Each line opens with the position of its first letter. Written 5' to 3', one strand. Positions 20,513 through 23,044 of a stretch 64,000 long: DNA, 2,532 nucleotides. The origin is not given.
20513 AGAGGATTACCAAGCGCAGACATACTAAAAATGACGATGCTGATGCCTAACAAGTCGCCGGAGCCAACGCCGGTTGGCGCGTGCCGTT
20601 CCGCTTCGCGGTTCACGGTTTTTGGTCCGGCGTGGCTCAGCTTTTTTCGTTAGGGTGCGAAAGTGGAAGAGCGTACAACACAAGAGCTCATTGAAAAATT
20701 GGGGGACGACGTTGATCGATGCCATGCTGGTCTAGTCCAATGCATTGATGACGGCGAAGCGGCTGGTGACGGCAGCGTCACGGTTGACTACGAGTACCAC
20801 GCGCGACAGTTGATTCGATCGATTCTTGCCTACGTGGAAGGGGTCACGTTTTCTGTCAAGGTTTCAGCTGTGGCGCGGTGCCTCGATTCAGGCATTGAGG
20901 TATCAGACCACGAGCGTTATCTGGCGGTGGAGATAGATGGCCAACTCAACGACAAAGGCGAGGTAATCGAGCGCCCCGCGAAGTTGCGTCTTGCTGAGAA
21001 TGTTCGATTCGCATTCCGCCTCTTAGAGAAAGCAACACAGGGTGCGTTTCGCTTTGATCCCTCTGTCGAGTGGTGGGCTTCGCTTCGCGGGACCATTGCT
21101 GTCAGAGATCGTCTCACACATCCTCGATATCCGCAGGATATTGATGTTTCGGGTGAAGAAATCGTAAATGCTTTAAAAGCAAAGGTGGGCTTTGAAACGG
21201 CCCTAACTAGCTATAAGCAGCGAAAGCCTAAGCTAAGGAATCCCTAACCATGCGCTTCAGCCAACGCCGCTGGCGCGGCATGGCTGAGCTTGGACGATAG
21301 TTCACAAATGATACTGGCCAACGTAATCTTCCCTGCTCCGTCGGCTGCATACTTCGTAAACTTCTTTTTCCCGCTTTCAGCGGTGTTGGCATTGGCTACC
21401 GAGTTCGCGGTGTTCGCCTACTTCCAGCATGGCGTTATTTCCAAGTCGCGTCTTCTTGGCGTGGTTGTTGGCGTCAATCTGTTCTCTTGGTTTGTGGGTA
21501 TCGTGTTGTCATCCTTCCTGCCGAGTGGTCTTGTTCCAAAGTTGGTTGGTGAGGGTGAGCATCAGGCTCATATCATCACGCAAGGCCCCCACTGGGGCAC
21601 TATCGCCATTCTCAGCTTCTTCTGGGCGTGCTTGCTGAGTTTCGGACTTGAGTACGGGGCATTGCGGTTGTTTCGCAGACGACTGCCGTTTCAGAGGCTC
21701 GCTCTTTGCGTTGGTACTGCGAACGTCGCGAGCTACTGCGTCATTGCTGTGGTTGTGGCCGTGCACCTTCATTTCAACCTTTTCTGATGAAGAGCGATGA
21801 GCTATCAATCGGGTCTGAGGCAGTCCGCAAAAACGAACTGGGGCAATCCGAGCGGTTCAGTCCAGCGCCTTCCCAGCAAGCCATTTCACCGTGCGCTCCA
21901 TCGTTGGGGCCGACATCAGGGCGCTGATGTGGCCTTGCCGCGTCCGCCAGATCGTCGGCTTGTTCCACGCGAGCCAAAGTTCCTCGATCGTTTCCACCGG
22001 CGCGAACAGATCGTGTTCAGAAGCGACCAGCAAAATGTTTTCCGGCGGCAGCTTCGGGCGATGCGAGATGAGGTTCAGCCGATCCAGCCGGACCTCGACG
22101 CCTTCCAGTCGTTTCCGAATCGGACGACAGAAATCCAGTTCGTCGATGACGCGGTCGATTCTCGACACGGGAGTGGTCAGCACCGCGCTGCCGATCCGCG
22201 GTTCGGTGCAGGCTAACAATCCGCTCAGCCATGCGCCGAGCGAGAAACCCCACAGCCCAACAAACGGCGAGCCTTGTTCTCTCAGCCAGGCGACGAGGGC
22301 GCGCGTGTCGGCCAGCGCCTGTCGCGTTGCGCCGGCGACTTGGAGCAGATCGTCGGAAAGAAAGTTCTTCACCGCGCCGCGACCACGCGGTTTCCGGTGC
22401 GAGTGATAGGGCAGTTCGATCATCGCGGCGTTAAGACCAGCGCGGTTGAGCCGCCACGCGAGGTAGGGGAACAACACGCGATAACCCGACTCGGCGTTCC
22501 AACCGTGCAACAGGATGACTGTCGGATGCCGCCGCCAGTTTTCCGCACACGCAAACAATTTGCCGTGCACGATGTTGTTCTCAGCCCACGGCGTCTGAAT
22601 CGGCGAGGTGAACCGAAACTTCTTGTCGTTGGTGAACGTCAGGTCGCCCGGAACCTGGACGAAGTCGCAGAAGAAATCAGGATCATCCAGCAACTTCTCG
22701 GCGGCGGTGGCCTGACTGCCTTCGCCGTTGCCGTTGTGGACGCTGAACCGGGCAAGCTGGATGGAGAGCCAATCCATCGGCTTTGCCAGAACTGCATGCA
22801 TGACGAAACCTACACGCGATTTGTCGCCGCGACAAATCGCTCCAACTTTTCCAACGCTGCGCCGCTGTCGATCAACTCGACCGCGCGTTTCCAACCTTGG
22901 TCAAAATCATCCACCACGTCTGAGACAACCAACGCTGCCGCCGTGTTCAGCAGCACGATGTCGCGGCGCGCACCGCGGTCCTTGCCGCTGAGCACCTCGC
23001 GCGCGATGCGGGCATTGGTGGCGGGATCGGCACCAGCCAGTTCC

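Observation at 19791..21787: Integrase-less integron-type gene cassette array (CALIN-like) inserted between an OM-channel gene and the hydrolase/trpD block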

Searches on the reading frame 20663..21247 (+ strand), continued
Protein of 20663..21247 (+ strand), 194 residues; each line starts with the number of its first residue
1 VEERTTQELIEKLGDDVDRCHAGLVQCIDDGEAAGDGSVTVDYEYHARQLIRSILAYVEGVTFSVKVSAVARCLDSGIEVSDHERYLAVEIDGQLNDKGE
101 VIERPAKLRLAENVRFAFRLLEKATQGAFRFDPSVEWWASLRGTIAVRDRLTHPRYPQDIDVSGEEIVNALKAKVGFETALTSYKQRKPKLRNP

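Call 93: search_solved_structures(query=A3, max_evalue=10)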
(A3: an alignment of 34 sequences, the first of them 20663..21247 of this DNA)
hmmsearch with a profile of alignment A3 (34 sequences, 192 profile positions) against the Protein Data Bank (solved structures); distinct sequences matched with E-value up to 10: 2.
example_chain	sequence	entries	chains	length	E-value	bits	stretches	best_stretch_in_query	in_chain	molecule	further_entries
7wpi_A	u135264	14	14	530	0.19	14.3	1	4-123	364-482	Methionine--tRNA ligase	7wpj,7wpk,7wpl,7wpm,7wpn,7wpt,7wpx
4qrd_A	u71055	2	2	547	0.2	14.2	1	4-123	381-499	Methionyl-tRNA synthetase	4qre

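Call 94: search_protein_families(library=pfam, alignment_id=A3, max_evalue=1)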
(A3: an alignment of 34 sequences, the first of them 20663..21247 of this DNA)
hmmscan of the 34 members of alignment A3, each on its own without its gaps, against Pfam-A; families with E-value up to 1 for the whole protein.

A. member 1, window:20663-21247:+ (194 aa): 0 families

B. families by the number of members that match (of 34 scanned): 6 families
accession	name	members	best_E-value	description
PF04308.18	RNaseH_like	3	0.0059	Ribonuclease H-like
PF19802.4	DUF6285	2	0.018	Domain of unknown function (DUF6285)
PF20404.3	DUF6694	1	0.0075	Family of unknown function (DUF6694)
PF22360.1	SbsC_spectrin-like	1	0.053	SbsC,spectrin-like repeat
PF13412.12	HTH_24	1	0.094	Winged helix-turn-helix DNA-binding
PF03305.18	Lipoprotein_X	1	0.19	Mycoplasma MG185/MG260 protein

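Call 95: search_protein_families(library=padloc, proteins=[window:20663-21247:+], max_evalue=0.1)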
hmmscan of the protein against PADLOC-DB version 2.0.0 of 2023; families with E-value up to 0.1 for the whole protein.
window:20663-21247:+ (194 aa): 0 families

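Call 96: search_protein_families(library=phrogs, proteins=[window:20663-21247:+], max_evalue=0.1)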
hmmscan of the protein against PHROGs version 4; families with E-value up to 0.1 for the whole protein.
window:20663-21247:+ (194 aa): 1 family
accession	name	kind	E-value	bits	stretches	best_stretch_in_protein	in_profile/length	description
phrog_31376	-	unknown function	0.028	15.4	0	29-62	10-42/117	-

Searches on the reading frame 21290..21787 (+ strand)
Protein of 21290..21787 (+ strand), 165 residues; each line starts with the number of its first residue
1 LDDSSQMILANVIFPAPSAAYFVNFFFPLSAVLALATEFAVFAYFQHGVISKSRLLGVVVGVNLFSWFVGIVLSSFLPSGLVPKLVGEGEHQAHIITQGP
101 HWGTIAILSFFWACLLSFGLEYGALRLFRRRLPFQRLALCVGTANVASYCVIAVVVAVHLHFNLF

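Call 11: search_protein_families(library=pfam, proteins=[window:21290-21787:+], max_evalue=0.1)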
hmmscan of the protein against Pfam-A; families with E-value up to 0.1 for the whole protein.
window:21290-21787:+ (165 aa): 0 families

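Call 12: search_protein_families(library=ncbifam, proteins=[window:21290-21787:+], max_evalue=0.1)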
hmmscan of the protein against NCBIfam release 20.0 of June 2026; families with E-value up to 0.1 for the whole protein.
window:21290-21787:+ (165 aa): 0 families

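Call 48: find_homologous_proteins(query=window:21308-21787:+, max_evalue=0.001)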
Query window:21308-21787:+ (159 aa): 79 proteins with E <= 0.001 among 295 candidates.
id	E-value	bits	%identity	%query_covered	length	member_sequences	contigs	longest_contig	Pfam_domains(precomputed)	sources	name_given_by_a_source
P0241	3.8e-96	338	99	100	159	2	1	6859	-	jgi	-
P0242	2.7e-81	289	87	100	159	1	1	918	-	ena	-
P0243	1.3e-78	281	82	100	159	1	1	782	-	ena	-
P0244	3.1e-77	276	83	99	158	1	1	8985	-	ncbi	-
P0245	2.6e-72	260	77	100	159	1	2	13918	-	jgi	jgi:hypothetical protein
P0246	1.7e-71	258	75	100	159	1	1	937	-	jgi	jgi:hypothetical protein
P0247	2.8e-69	250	74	100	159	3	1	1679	-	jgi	jgi:hypothetical protein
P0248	2.6e-67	244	70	100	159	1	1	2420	-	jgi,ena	jgi:hypothetical protein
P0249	2.6e-67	244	73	100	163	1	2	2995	-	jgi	jgi:hypothetical protein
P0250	3.7e-67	243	74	100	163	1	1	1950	-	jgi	jgi:hypothetical protein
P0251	1.5e-66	241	73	99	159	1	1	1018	-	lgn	-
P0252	1.3e-65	238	73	100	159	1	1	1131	-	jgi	jgi:hypothetical protein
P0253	4.2e-65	237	71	100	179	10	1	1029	-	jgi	jgi:hypothetical protein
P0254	4.2e-64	233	72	100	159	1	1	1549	-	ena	-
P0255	5.3e-64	233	67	100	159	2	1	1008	-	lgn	-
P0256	2.8e-63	231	70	99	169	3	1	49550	-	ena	-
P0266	8.0e-55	203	64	100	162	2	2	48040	-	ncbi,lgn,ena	-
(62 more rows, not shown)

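Call 49: find_encoding_contigs(protein=P0244, flank=8000, max_places=2)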
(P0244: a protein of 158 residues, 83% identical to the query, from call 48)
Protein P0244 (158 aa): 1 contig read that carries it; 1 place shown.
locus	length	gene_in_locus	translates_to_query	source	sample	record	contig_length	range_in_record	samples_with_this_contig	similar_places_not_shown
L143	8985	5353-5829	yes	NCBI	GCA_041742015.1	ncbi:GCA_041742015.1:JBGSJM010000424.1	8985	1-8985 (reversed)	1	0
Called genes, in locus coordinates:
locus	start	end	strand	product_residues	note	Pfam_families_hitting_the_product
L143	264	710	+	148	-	PF08334:T2SSG (weak)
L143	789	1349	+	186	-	-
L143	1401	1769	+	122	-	PF00903:Glyoxalase, PF22677:Ble-like_N (weak)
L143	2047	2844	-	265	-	-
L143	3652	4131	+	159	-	-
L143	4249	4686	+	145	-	-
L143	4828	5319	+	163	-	-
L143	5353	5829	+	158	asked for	-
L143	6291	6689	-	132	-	PF14520:HHH_5 (faint), PF12836:HHH_3, PF00633:HHH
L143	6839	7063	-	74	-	-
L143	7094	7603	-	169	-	PF07833:Cu_amine_oxidN1 (faint)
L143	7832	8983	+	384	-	?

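Call 50: find_encoding_contigs(protein=P0256, flank=8000, max_places=2)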
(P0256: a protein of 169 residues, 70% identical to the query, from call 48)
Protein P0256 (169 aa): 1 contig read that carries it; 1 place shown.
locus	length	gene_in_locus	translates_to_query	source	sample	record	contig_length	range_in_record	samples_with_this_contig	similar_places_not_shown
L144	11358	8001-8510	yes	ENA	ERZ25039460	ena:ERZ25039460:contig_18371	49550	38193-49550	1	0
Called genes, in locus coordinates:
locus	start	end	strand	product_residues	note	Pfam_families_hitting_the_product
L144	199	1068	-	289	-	-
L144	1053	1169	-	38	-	-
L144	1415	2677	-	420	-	-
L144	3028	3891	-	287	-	PF01609:DDE_Tnp_1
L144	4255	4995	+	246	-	PF08281:Sigma70_r4_2 (weak)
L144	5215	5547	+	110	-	PF00381:PTS-HPr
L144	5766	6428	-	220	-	-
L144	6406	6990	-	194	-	-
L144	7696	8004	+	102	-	-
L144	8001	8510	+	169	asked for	-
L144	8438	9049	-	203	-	-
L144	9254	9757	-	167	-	-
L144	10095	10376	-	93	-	-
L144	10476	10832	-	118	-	-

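Call 51: find_encoding_contigs(protein=P0266, flank=8000, max_places=2)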
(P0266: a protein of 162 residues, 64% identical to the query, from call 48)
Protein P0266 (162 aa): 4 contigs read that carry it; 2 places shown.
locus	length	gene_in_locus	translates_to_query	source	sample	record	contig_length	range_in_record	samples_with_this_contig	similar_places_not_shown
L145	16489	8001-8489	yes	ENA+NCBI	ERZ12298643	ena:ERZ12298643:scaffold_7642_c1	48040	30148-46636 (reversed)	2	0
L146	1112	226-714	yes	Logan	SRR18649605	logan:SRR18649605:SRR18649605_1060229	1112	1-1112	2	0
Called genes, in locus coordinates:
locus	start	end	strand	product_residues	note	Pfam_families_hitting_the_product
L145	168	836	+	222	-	PF16231:DUF4890 (faint), PF07813:LTXXQ (faint)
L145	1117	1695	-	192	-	-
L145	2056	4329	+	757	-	-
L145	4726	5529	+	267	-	-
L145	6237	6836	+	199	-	-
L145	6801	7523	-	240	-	PF01925:TauE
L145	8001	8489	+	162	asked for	-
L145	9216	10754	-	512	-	PF03572:Peptidase_S41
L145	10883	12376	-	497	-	PF16868:NMT1_3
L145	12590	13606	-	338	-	PF08240:ADH_N, PF00107:ADH_zinc_N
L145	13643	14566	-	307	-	PF25539:Bestrophin_2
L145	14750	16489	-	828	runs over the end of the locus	-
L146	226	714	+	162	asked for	-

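Call 95: search_protein_families(library=padloc, proteins=[window:21308-21787:+], max_evalue=0.1)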
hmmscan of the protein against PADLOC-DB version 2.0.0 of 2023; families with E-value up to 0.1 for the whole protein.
window:21308-21787:+ (159 aa): 0 families

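Call 96: search_protein_families(library=phrogs, proteins=[window:21308-21787:+], max_evalue=0.1)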
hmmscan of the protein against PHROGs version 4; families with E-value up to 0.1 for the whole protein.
window:21308-21787:+ (159 aa): 0 families

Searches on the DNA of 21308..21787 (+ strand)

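Call 52: search_with_rna_model(model_id=R1, sources=[L143, L144, L145, L146], filters=off, max_evalue=1)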
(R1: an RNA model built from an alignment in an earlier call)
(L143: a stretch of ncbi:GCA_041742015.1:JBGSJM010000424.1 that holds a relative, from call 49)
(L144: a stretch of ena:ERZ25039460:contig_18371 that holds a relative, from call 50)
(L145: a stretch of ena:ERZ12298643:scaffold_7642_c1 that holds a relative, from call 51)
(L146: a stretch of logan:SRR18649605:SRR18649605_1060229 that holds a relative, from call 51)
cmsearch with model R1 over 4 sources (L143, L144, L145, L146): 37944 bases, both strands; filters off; matches with E-value up to 1: 3.
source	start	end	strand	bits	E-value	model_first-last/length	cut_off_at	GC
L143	4136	4231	+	30.7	1.6e-05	1-64/64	no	0.58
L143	1304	1392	+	29.9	2.7e-05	1-64/64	no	0.58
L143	4693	4781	+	26.6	0.00017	1-64/64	no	0.54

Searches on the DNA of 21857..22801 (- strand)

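Call 44: search_with_rna_model(model_id=R1, sources=[L011, L012, L013, L014, L015, L016, L017, L018, L019, L020, L021, L022, L089], filters=default, max_evalue=0.1)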
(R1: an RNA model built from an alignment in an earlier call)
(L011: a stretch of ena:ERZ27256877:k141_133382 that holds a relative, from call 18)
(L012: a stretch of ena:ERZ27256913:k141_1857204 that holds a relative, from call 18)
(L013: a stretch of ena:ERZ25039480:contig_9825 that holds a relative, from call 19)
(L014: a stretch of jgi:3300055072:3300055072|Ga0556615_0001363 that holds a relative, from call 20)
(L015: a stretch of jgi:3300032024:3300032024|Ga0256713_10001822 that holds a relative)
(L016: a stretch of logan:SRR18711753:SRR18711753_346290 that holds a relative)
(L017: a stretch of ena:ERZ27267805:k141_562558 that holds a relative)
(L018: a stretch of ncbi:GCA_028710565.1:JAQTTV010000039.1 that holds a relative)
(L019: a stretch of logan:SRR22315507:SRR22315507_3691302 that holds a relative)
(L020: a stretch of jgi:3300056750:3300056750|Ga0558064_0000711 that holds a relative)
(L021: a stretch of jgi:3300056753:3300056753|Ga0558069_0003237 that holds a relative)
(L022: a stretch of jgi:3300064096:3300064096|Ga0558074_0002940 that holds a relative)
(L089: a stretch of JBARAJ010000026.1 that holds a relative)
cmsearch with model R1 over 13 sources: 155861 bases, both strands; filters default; matches with E-value up to 0.1: 7.
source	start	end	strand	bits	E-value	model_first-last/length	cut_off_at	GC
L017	9380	9503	+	50.8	6.3e-10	1-64/64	no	0.55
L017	10561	10668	+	50.4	8.4e-10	1-64/64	no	0.67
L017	8732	8827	+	46.9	6e-09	1-64/64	no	0.53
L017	9869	9992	+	46.8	6.4e-09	1-64/64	no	0.54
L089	2261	2328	+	43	5.7e-08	1-64/64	no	0.63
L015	10571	10667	+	28.3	0.00027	1-64/64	no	0.66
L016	872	968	+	28.3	0.00027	1-64/64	no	0.66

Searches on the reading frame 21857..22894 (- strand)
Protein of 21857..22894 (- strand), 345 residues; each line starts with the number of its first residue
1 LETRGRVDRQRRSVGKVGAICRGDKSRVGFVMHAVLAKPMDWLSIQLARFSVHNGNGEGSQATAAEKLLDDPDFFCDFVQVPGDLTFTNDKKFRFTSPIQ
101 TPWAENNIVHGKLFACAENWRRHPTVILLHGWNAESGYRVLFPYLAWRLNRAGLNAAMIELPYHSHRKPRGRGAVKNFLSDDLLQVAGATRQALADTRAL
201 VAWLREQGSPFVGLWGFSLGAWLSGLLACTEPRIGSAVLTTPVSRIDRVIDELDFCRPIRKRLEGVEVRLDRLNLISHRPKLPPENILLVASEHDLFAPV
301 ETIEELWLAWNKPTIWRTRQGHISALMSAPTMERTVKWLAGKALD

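Call 11: search_protein_families(library=pfam, proteins=[window:21857-22894:-], max_evalue=0.1)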
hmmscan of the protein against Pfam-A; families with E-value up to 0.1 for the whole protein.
window:21857-22894:- (345 aa): 5 families
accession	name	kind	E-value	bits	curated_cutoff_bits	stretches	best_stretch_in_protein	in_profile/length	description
PF09752.15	ABHD18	-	9e-07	28.8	21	1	145-233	113-198/351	Alpha/beta hydrolase domain containing 18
PF00561.26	Abhydrolase_1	-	0.00049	20.3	25.8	1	124-253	1-110/245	alpha/beta hydrolase fold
PF03959.19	FSH1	-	0.0097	16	21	1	199-228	91-119/211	Serine hydrolase (FSH1)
PF01738.24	DLH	-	0.019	15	21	1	134-244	38-131/217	Dienelactone hydrolase family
PF06821.19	Ser_hydrolase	-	0.048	14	22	1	269-325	102-156/172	Serine hydrolase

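Call 12: search_protein_families(library=ncbifam, proteins=[window:21857-22894:-], max_evalue=0.1)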
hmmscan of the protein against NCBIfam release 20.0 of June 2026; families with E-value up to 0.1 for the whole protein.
window:21857-22894:- (345 aa): 2 families
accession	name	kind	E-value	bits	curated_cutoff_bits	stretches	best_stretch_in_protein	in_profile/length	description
NF047337.1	hydrolase_RcgR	subfamily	8.1e-27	94.2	182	1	63-270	48-246/332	RcgR family putative quorum lactone hydrolase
TIGR03101.1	hydr2_PEP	hypoth_equivalog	0.027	14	202.75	1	195-229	84-118/266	hydrolase 2, exosortase A system-associated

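Call 14: find_encoding_contigs(protein=window:21857-22894:-, flank=10000, max_places=10)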
Protein window:21857-22894:- (345 aa): no gene with exactly this product is on record in the collection.

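Call 15: find_homologous_proteins(query=window:21857-22801:-, max_evalue=1e-10)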
Query window:21857-22801:- (314 aa): 372 proteins with E <= 1e-10 among 4361 candidates; the best 120 are listed.
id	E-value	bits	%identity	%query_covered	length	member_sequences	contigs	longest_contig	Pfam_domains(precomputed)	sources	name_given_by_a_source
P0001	3.1e-212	722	99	99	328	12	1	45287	PF09752.16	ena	-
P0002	2.6e-183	627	87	99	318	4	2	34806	PF09752.16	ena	-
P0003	1.2e-164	566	77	99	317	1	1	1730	PF09752.16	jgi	jgi:pimeloyl-ACP methyl ester carboxylesterase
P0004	2.5e-148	512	70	98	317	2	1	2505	PF09752.16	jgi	jgi:dienelactone hydrolase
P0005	2.1e-144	499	70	96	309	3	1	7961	PF00561.27,PF09752.16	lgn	-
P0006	1.5e-143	496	71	97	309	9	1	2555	PF09752.16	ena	-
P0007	2.3e-141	489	65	99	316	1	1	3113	PF12697.14,PF09752.16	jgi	jgi:hypothetical protein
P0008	2.4e-141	489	66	99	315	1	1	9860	PF09752.16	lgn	-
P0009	3.2e-141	489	67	98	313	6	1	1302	PF12697.14,PF09752.16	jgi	-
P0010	2.9e-139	482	66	99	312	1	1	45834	PF09752.16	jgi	jgi:dienelactone hydrolase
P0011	3.4e-139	482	64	99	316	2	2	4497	PF09752.16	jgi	jgi:dienelactone hydrolase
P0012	5.1e-139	481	67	99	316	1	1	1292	PF09752.16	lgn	-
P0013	5.7e-139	481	65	99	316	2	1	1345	PF09752.16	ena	-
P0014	4.6e-138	478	69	98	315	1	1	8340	PF09752.16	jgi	jgi:dienelactone hydrolase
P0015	1.2e-137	477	64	99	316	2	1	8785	PF12697.14,PF00561.27,PF09752.16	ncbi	-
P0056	2.0e-123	430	75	76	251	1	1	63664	PF09752.16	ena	-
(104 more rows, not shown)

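Call 18: find_encoding_contigs(protein=P0002, flank=10000, max_places=3)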
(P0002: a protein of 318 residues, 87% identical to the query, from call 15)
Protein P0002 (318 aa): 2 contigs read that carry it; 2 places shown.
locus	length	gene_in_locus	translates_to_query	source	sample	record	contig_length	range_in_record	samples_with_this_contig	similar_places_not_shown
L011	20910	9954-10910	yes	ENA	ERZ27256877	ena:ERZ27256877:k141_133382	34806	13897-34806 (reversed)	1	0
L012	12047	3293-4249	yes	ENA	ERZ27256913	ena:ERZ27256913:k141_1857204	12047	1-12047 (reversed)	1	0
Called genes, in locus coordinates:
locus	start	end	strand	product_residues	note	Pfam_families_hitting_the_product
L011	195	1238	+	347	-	PF00044:Gp_dh_N, PF02800:Gp_dh_C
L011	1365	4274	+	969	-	PF09286:Pro-kuma_activ, PF07610:DUF1573 (faint), PF15780:ASH (weak), PF22073:Cep192_D4 (faint), PF22544:HYDIN_VesB_CFA65-like_Ig (weak), PF00801:PKD (weak), PF18911:PKD_4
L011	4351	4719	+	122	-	-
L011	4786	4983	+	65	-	-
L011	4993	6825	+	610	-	PF13231:PMT_2, PF13414:TPR_11 (weak), PF13432:TPR_16 (weak), PF13431:TPR_17 (weak), PF13424:TPR_12 (weak), PF03704:BTAD (weak), PF12895:ANAPC3 (weak), PF13414:TPR_11, +15 more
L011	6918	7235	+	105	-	PF00829:Ribosomal_L21p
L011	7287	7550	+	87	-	PF01016:Ribosomal_L27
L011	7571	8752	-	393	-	PF00155:Aminotran_1_2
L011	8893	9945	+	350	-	PF02885:Glycos_trans_3N, PF00591:Glycos_transf_3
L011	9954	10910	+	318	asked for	PF09752:ABHD18 (faint)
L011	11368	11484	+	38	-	-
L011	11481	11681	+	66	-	-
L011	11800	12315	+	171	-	PF00210:Ferritin, PF02915:Rubrerythrin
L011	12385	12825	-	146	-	-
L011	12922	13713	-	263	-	PF07291:MauE (weak), PF07681:DoxX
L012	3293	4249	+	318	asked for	PF09752:ABHD18 (faint)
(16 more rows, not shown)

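Call 19: find_encoding_contigs(protein=P0056, flank=10000, max_places=3)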
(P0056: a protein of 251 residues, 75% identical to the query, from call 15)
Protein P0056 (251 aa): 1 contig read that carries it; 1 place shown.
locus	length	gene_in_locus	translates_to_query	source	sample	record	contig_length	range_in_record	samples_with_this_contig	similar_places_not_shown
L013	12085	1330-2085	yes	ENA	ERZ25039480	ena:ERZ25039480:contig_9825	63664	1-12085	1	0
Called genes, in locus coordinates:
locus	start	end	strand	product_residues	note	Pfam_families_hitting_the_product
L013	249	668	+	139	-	PF00591:Glycos_transf_3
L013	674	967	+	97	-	PF00591:Glycos_transf_3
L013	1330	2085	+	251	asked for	PF09752:ABHD18 (faint)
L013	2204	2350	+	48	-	-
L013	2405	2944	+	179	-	-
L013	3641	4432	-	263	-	PF01695:IstB_IS21, PF00308:Bac_DnaA (weak)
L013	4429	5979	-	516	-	PF02796:HTH_7 (faint), PF13384:HTH_23 (weak), PF13936:HTH_38 (faint), PF00665:rve, PF13683:rve_3 (weak), PF22483:Mu-transpos_C_2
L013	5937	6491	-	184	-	-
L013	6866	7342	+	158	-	-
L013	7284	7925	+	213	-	PF01609:DDE_Tnp_1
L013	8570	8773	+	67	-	PF10137:CAP12-PCTIR_TIR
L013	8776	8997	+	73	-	PF10137:CAP12-PCTIR_TIR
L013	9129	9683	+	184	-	-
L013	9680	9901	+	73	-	-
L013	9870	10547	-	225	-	PF04355:BamE (faint)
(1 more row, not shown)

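Call 20: find_encoding_contigs(protein=P0010, flank=10000, max_places=3)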
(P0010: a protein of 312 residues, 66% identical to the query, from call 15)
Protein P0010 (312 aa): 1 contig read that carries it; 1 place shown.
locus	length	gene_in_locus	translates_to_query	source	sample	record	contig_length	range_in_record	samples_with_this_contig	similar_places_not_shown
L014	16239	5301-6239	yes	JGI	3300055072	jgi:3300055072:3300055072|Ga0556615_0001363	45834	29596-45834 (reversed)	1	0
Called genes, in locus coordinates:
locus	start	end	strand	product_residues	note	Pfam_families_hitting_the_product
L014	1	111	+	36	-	?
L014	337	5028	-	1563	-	PF13385:Laminin_G_3, PF02494:HYR, PF09136:Glucodextran_B (weak), PF22352:K319L-like_PKD (faint), PF09136:Glucodextran_B (weak)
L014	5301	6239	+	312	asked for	PF09752:ABHD18 (weak)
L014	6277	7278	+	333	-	PF00482:T2SSF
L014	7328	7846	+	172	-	PF00210:Ferritin, PF02915:Rubrerythrin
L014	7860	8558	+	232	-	PF01135:PCMT, PF02353:CMAS (weak), PF13847:Methyltransf_31 (faint), PF08241:Methyltransf_11 (faint), PF13649:Methyltransf_25 (weak)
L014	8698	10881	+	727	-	-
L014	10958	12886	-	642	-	PF01590:GAF (weak), PF13185:GAF_2 (faint), PF00512:HisKA (weak), PF02518:HATPase_c, PF00072:Response_reg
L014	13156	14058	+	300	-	PF12146:Hydrolase_4, PF00561:Abhydrolase_1, PF12697:Abhydrolase_6 (faint)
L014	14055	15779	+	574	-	PF05580:Peptidase_S55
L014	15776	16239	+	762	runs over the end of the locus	PF07494:Reg_prop (faint)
